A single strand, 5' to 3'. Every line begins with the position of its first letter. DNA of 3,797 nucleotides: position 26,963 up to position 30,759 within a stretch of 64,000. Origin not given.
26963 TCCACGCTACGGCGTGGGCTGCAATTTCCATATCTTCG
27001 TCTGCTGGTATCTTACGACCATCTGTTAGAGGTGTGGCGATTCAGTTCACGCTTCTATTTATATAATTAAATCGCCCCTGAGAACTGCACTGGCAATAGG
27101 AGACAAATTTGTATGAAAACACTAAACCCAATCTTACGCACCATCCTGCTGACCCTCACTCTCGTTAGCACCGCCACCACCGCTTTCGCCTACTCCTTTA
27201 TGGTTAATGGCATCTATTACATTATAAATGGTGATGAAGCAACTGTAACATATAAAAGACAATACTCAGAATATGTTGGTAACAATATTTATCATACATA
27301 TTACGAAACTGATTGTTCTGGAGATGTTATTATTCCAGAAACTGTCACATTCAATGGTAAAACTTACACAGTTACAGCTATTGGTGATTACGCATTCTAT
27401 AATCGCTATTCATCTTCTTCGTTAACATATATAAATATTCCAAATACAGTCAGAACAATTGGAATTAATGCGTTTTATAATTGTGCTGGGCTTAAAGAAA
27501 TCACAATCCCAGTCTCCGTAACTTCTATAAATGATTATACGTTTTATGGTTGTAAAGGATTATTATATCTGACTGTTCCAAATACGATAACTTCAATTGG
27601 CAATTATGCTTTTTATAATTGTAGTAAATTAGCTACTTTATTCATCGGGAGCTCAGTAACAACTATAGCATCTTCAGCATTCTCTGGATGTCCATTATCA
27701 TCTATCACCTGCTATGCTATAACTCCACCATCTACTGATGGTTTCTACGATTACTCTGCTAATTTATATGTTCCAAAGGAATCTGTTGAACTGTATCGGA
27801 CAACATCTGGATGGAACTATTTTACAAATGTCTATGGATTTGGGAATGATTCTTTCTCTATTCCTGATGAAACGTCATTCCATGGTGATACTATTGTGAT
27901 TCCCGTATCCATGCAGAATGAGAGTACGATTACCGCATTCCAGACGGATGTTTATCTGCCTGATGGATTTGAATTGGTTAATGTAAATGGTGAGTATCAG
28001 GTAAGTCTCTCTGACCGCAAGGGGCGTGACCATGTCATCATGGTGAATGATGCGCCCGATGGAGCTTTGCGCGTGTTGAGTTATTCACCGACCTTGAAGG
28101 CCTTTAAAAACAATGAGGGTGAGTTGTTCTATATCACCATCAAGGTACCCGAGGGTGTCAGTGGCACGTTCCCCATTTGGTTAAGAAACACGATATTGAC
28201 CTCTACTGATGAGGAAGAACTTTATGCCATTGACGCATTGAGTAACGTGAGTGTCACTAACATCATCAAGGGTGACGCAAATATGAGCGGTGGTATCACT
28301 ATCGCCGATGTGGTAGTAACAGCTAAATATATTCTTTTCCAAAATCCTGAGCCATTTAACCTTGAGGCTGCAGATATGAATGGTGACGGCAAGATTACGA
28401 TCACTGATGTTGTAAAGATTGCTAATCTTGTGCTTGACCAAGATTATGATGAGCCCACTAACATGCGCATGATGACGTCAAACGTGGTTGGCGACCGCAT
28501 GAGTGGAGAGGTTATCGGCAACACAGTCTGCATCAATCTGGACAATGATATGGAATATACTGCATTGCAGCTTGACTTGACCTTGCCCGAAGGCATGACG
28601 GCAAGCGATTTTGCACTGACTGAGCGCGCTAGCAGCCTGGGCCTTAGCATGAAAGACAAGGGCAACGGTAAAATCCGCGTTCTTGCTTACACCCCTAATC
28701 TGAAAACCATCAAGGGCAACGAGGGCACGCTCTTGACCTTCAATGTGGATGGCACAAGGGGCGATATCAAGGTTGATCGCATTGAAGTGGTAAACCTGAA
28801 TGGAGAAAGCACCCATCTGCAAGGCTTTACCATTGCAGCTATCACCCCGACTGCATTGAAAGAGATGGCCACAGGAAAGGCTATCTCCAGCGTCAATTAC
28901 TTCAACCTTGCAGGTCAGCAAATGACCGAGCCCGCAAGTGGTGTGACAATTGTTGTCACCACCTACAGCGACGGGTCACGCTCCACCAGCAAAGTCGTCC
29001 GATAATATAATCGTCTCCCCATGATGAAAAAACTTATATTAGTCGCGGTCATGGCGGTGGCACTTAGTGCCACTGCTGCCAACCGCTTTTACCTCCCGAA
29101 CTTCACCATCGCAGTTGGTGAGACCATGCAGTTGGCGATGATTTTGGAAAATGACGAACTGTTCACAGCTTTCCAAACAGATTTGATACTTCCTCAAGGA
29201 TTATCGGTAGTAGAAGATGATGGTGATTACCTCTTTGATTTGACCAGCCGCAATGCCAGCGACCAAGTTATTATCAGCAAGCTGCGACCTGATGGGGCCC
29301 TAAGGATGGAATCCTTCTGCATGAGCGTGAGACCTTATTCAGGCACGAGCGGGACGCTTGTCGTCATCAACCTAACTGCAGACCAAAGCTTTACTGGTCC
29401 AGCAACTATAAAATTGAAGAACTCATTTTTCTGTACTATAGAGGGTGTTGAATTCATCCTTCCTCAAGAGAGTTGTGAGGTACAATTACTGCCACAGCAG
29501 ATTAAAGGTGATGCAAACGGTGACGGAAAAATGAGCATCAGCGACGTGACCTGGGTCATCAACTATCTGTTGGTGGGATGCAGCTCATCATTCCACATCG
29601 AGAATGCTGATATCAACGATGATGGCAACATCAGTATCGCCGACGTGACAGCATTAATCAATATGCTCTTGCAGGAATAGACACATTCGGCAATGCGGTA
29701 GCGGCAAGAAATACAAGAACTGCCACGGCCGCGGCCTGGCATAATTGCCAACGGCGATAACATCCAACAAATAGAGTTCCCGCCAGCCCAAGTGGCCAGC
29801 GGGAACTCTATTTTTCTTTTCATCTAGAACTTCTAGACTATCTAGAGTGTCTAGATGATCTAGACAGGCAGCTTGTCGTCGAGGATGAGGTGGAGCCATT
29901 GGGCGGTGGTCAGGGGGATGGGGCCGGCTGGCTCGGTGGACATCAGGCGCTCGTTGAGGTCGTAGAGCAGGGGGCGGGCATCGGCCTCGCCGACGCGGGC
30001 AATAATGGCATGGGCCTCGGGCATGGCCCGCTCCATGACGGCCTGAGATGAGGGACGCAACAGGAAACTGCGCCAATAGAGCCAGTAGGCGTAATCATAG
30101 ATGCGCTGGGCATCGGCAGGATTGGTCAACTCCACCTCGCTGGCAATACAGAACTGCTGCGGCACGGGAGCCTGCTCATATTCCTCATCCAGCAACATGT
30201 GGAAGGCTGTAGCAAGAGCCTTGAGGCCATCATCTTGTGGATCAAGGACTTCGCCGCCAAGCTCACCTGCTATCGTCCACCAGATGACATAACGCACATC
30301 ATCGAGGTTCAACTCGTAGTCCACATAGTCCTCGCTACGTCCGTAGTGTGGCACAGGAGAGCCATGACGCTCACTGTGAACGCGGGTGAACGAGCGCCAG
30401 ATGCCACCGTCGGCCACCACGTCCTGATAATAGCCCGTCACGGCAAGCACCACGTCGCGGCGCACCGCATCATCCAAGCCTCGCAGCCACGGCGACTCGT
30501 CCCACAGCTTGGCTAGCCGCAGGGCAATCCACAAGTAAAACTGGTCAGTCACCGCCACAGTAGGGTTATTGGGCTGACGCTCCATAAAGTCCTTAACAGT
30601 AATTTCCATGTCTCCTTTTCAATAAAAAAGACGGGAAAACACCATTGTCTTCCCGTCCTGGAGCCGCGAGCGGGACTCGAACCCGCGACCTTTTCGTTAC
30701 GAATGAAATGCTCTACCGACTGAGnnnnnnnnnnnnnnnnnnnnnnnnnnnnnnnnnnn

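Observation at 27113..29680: Cohesin-dockerin surface assembly system with non-CAZyme cargo in a Bacteroidales genome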

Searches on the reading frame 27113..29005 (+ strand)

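Call 3: search_protein_families(library=pfam, proteins=[window:27113-29005:+], max_evalue=0.01)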
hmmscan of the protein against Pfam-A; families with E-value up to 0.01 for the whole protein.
window:27113-29005:+ (630 aa): 3 families
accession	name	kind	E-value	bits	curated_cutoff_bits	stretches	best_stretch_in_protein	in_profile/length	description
PF13306.12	LRR_5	-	4.8e-33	114.2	27.7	1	88-200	1-108/127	BspA type Leucine rich repeat region (6 copies)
PF00404.24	Dockerin_1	-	9.5e-09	35.8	22.9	1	386-440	1-56/57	Dockerin type I domain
PF13855.12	LRR_8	-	2.5e-05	24.4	27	0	157-194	11-49/61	Leucine rich repeat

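Call 10: search_protein_families(library=ncbifam, proteins=[P0001, P0002], max_evalue=1)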
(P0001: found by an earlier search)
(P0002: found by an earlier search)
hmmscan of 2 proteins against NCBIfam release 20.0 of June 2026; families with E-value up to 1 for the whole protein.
P0001 (630 aa): 5 families
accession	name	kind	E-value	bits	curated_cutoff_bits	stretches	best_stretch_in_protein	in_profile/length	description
NF047961.1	adhesin_HupY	equivalog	1e-10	40.4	1250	1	99-197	183-280/978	leucine-rich repeat adhesin HupY/LrrG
NF049990.1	CellobisidaseCelK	equivalog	5e-06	25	1700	1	366-442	809-884/889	cellulose 1,4-beta-cellobiosidase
NF045861.1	glide_Gli349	exception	5.2e-06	23.3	1750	1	122-199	2674-2750/3169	gliding machinery surface structure protein Gli349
NF040942.2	hypo_ExtJ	equivalog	0.012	16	52.5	1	8-58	5-55/77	selenite/tellurite reduction operon protein ExtJ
TIGR02167.2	Liste_lipo_26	repeat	0.038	13.7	30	0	121-132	2-13/26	PARCEL repeat-containing surface protein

P0002 (219 aa): 2 families
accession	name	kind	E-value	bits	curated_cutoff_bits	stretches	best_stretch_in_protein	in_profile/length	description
NF049990.1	CellobisidaseCelK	equivalog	1.8e-05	23.2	1700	1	160-218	827-884/889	cellulose 1,4-beta-cellobiosidase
NF045500.1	Omp28_seleno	equivalog_domain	0.079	12.3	200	1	160-217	319-376/377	Omp28-related selenoprotein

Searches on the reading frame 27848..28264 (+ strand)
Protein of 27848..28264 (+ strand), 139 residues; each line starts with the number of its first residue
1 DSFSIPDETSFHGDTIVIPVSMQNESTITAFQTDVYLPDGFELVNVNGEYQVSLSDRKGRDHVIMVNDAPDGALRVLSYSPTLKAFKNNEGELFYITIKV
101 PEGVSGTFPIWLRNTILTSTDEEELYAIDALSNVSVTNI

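Call 9: search_protein_families(library=pfam, proteins=[window:27848-28264:+], max_evalue=10)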
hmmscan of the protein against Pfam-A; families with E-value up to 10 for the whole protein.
seq(139 aa): 2 families
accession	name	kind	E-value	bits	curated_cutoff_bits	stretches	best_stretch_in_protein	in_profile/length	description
PF00963.24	Cohesin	-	5.2e-06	27.2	24.1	1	4-125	4-128/139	Cohesin domain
PF17973.7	bMG10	-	0.15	12.7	26.2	1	12-58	26-72/131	Bacterial Alpha-2-macroglobulin MG10 domain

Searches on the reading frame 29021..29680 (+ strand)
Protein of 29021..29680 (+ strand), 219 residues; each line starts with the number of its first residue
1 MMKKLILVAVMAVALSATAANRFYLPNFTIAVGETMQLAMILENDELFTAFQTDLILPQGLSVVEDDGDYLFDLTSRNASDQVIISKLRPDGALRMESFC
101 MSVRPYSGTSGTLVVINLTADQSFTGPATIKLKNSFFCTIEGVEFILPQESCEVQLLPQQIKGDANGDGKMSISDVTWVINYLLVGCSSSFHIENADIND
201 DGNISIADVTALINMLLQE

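Call 3: search_protein_families(library=pfam, proteins=[window:29021-29680:+], max_evalue=0.01)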
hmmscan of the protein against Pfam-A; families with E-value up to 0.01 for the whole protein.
window:29021-29680:+ (219 aa): 1 family
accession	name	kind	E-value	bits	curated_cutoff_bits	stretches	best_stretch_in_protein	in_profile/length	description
PF00404.24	Dockerin_1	-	3.5e-12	46.8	22.9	1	162-217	1-57/57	Dockerin type I domain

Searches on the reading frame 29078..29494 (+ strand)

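Call 9: search_protein_families(library=pfam, proteins=[window:29078-29494:+], max_evalue=10)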
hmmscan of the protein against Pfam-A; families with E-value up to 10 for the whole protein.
seq(139 aa): 1 family
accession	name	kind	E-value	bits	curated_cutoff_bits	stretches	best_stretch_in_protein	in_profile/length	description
PF24146.1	K1-lyase_C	-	0.072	14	27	0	87-106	34-53/70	K1 capsule-specific polysaccharide lyase, C-terminal domain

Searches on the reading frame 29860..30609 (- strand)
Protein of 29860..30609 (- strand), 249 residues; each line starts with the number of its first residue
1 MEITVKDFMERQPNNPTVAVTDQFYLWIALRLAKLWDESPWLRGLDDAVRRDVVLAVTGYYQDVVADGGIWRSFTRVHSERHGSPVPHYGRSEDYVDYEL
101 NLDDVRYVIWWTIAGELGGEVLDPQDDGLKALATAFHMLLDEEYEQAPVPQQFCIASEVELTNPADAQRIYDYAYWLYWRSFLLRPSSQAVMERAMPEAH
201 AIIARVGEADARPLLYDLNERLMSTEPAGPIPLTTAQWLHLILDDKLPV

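Call 76: search_protein_families(library=pfam, proteins=[window:29860-30609:-], max_evalue=0.001)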
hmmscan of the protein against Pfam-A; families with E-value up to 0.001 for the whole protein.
window:29860-30609:- (249 aa): 1 family
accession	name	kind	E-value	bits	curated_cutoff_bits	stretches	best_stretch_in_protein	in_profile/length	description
PF12954.12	DUF3843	-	1.6e-36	126.8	25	1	4-243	3-240/410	Protein of unknown function (DUF3843)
